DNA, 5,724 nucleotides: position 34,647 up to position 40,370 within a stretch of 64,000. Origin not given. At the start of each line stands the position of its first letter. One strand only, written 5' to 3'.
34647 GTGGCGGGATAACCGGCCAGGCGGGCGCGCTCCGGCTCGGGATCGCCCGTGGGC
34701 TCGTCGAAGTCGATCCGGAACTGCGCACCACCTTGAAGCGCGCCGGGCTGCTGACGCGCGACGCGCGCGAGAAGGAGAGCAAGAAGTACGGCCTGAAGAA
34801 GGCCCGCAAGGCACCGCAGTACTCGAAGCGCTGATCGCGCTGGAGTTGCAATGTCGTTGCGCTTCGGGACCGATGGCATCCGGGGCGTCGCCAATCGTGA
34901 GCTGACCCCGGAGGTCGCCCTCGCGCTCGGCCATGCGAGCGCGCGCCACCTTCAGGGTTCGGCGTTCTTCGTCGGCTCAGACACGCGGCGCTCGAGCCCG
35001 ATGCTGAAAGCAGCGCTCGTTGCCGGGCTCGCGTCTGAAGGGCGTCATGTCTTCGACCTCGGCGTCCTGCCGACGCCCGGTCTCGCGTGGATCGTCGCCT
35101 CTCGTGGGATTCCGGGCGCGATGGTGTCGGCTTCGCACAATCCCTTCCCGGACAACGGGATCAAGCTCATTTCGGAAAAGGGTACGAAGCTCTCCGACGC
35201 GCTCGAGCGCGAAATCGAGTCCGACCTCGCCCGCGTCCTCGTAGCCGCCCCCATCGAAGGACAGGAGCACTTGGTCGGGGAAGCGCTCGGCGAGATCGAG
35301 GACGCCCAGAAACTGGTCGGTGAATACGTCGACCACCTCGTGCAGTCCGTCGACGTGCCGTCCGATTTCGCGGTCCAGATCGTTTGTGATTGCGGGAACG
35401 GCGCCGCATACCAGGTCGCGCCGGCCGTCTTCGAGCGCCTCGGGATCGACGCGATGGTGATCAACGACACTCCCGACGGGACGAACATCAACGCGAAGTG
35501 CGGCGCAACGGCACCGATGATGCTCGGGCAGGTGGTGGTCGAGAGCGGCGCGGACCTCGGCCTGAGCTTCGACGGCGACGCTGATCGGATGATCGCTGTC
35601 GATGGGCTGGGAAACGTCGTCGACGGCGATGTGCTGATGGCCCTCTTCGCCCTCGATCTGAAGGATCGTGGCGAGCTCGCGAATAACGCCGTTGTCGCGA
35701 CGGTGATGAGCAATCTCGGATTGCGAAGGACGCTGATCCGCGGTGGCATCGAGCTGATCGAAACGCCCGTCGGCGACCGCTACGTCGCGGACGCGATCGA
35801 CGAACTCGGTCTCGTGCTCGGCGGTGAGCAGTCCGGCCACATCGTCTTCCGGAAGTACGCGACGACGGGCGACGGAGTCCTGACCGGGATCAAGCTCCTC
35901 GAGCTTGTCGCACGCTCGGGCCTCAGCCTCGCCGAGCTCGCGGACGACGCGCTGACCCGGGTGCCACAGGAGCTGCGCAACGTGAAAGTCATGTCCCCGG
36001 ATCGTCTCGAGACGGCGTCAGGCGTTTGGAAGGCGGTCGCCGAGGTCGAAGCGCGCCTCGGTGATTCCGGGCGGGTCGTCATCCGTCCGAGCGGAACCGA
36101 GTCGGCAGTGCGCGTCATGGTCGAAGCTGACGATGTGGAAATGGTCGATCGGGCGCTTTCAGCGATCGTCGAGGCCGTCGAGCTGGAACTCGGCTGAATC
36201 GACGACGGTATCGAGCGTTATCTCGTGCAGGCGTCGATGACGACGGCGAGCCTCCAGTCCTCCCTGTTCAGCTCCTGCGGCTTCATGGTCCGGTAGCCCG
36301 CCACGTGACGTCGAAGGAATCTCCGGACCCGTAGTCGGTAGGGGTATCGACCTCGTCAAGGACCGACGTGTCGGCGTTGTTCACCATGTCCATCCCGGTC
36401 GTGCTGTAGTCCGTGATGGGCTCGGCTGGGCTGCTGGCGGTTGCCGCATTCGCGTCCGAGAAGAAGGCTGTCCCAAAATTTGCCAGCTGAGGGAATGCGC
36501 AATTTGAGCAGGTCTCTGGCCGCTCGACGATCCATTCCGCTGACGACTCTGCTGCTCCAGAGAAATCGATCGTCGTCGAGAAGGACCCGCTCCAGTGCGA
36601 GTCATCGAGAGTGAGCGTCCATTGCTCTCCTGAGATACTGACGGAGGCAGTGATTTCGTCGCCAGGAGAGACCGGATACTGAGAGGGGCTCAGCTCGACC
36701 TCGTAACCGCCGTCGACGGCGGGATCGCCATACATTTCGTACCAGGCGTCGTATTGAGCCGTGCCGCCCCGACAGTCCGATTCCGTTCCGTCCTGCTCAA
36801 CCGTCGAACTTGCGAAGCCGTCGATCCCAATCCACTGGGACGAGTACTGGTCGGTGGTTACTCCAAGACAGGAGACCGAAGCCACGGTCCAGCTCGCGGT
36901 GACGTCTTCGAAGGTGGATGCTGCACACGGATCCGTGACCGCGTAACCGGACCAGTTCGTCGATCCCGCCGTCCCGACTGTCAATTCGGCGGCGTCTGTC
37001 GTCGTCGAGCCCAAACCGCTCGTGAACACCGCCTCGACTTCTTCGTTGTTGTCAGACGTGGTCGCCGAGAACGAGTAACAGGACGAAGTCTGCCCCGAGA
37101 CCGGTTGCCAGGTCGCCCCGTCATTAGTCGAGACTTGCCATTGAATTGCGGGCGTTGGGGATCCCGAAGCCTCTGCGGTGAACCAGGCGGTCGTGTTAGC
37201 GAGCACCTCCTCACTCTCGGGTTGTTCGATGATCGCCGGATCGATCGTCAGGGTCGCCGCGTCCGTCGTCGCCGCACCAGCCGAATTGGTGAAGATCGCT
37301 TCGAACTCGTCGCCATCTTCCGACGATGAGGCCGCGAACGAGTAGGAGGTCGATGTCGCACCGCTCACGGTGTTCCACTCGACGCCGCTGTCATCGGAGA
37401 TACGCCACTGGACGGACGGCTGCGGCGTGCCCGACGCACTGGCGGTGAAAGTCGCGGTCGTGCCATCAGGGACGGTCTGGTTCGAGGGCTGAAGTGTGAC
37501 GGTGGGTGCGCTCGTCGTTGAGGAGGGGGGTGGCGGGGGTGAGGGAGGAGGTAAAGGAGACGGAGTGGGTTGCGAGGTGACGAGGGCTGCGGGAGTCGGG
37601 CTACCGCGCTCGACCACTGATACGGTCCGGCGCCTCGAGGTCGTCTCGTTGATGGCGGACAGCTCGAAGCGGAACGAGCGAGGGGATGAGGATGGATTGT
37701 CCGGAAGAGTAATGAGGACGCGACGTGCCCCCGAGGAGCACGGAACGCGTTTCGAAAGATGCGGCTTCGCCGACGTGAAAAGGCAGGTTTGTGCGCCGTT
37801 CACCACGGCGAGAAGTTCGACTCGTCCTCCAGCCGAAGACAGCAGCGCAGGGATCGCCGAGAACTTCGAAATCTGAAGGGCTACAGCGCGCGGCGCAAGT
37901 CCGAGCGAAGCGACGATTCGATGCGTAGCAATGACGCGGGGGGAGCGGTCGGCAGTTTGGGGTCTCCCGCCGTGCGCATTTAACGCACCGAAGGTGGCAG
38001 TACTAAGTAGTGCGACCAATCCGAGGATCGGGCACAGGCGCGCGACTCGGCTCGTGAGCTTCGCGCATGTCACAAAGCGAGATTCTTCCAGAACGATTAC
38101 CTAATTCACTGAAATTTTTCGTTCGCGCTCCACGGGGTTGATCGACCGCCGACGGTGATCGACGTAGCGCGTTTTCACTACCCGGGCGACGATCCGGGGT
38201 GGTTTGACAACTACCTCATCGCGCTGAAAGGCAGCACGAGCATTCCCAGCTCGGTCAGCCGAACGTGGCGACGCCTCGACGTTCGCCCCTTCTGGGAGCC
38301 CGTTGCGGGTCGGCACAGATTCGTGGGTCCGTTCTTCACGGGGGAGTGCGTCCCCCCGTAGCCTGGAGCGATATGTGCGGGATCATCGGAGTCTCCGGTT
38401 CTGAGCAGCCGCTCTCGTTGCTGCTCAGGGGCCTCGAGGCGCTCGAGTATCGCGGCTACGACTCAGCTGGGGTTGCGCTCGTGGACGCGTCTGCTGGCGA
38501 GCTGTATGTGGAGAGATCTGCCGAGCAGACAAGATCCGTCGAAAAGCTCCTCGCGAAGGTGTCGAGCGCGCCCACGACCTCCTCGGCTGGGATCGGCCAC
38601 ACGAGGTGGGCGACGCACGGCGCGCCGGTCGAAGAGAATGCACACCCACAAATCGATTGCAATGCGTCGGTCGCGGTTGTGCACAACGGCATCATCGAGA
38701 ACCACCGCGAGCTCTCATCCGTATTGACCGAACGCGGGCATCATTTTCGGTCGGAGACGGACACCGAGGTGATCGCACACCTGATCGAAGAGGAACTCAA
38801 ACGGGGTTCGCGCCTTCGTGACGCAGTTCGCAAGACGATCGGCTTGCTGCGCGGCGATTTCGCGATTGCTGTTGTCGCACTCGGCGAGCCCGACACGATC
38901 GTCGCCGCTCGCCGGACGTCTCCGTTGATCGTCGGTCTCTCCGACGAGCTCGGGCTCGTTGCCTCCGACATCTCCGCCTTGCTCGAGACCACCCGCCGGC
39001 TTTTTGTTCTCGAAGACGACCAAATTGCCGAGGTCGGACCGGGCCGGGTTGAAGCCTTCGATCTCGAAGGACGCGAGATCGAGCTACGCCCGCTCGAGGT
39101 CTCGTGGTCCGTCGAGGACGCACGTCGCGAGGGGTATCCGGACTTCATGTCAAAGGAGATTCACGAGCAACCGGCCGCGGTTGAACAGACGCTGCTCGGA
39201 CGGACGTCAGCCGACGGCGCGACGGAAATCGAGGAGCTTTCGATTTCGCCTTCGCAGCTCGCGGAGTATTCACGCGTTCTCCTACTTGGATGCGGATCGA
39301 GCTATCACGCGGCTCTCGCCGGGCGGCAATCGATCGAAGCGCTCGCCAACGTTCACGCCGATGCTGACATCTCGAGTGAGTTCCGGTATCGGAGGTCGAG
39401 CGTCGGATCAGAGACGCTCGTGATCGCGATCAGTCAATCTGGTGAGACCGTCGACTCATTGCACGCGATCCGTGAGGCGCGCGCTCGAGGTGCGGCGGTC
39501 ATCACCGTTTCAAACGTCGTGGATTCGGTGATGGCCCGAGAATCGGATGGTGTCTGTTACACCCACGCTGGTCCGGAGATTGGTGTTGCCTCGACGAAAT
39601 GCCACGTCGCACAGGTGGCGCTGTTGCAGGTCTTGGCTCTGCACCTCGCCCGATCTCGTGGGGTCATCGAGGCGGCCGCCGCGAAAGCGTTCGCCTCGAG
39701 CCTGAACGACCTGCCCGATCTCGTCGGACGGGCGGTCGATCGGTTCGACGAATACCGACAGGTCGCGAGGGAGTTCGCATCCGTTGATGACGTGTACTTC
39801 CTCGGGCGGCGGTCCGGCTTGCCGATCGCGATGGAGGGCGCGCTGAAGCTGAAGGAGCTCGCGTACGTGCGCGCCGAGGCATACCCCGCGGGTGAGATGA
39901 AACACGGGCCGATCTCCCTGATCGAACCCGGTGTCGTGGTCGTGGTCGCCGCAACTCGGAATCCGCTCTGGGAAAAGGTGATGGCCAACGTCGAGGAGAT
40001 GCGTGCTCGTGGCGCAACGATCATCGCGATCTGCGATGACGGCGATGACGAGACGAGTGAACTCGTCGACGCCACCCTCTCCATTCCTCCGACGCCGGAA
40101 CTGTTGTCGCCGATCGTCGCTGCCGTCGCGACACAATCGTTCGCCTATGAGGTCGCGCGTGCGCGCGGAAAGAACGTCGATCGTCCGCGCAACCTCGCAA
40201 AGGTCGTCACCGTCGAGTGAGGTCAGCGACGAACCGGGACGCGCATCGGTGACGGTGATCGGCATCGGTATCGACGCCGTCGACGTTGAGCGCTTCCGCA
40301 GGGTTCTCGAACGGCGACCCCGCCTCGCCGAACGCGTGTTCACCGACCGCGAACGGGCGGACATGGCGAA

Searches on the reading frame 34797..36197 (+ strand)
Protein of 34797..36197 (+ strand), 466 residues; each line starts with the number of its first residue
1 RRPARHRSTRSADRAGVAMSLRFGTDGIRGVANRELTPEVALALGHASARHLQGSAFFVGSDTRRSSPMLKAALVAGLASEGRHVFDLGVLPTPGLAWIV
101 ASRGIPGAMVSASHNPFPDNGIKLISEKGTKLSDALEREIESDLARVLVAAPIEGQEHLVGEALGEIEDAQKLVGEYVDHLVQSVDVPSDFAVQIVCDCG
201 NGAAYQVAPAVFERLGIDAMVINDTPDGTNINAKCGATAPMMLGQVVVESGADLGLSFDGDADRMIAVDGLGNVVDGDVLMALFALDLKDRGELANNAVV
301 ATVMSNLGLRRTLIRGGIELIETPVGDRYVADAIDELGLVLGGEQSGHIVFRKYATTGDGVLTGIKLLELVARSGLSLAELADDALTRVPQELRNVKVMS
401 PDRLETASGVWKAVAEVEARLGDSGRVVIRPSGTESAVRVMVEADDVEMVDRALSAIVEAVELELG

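Call 45: search_protein_families(library=pfam, proteins=[window:34797-36197:+], max_evalue=0.001)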
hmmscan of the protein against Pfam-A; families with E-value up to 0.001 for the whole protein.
window:34797-36197:+ (466 aa): 4 families
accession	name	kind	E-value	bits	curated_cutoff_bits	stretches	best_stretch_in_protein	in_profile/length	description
PF02878.22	PGM_PMM_I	-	6.7e-36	123.4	22.5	1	22-145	3-132/138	Phosphoglucomutase/phosphomannomutase, alpha/beta/alpha domain I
PF02880.22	PGM_PMM_III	-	2.1e-34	118.5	20.7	1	276-387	1-113/115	Phosphoglucomutase/phosphomannomutase, alpha/beta/alpha domain III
PF02879.22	PGM_PMM_II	-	1.9e-17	64.1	29.3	1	176-272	2-103/103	Phosphoglucomutase/phosphomannomutase, alpha/beta/alpha domain II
PF00408.26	PGM_PMM_IV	-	4e-15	56.1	23.1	1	395-459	3-67/68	Phosphoglucomutase/phosphomannomutase, C-terminal domain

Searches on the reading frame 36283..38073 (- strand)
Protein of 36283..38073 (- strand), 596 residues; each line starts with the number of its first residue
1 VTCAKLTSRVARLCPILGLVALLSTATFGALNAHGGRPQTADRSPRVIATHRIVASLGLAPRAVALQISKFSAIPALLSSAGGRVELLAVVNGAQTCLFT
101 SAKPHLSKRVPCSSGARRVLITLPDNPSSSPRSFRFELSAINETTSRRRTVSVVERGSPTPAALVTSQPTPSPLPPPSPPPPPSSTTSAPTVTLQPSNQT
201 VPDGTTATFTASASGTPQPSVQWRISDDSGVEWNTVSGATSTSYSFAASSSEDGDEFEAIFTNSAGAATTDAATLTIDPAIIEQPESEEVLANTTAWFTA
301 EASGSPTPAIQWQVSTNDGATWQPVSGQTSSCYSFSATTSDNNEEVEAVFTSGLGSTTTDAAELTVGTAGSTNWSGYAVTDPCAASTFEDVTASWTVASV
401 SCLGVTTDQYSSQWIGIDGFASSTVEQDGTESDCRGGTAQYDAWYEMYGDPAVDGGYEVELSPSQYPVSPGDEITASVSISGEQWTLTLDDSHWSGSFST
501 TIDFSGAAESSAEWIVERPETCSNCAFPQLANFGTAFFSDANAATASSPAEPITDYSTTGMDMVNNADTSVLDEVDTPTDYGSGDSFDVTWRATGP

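Call 34: search_protein_families(library=pfam, proteins=[window:36283-38073:-], max_evalue=0.01)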
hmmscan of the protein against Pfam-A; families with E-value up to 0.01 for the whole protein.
window:36283-38073:- (596 aa): 6 families
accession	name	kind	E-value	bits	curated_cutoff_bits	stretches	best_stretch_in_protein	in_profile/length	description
PF01828.24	Peptidase_A4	-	4.8e-27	95.2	22.3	1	372-575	1-194/206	Peptidase A4 family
PF07679.22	I-set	-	3.2e-13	50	23.7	1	190-272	1-86/90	Immunoglobulin I-set domain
PF13927.12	Ig_3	-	9e-10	39.4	30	1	190-255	2-70/78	Immunoglobulin domain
PF00047.31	ig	-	1.4e-06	28.9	21.8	1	198-269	2-78/81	Immunoglobulin domain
PF13895.12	Ig_2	-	3e-05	24.6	27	1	193-276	3-78/79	Immunoglobulin domain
PF25305.1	Ig_PDGFR_d4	-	0.0013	19.2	27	0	205-229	14-38/140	Platelet-derived growth factor receptor Ig-like domain 4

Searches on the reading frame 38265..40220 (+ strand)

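Call 34: search_protein_families(library=pfam, proteins=[window:38265-40220:+], max_evalue=0.01)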
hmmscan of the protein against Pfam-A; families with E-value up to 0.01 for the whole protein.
window:38265-40220:+ (651 aa): 4 families
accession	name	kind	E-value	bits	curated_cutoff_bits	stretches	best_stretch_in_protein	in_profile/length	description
PF01380.27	SIS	-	4.6e-52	175.7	25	2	332-459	2-130/131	SIS domain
PF13522.11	GATase_6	-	1.1e-19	71.1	27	1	105-234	9-129/130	Glutamine amidotransferase domain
PF13537.11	GATase_7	-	5.1e-16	59.3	25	1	121-240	8-122/123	Glutamine amidotransferase domain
PF13230.11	GATase_4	-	0.0048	16.3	23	1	64-179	32-142/272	Glutamine amidotransferases class-II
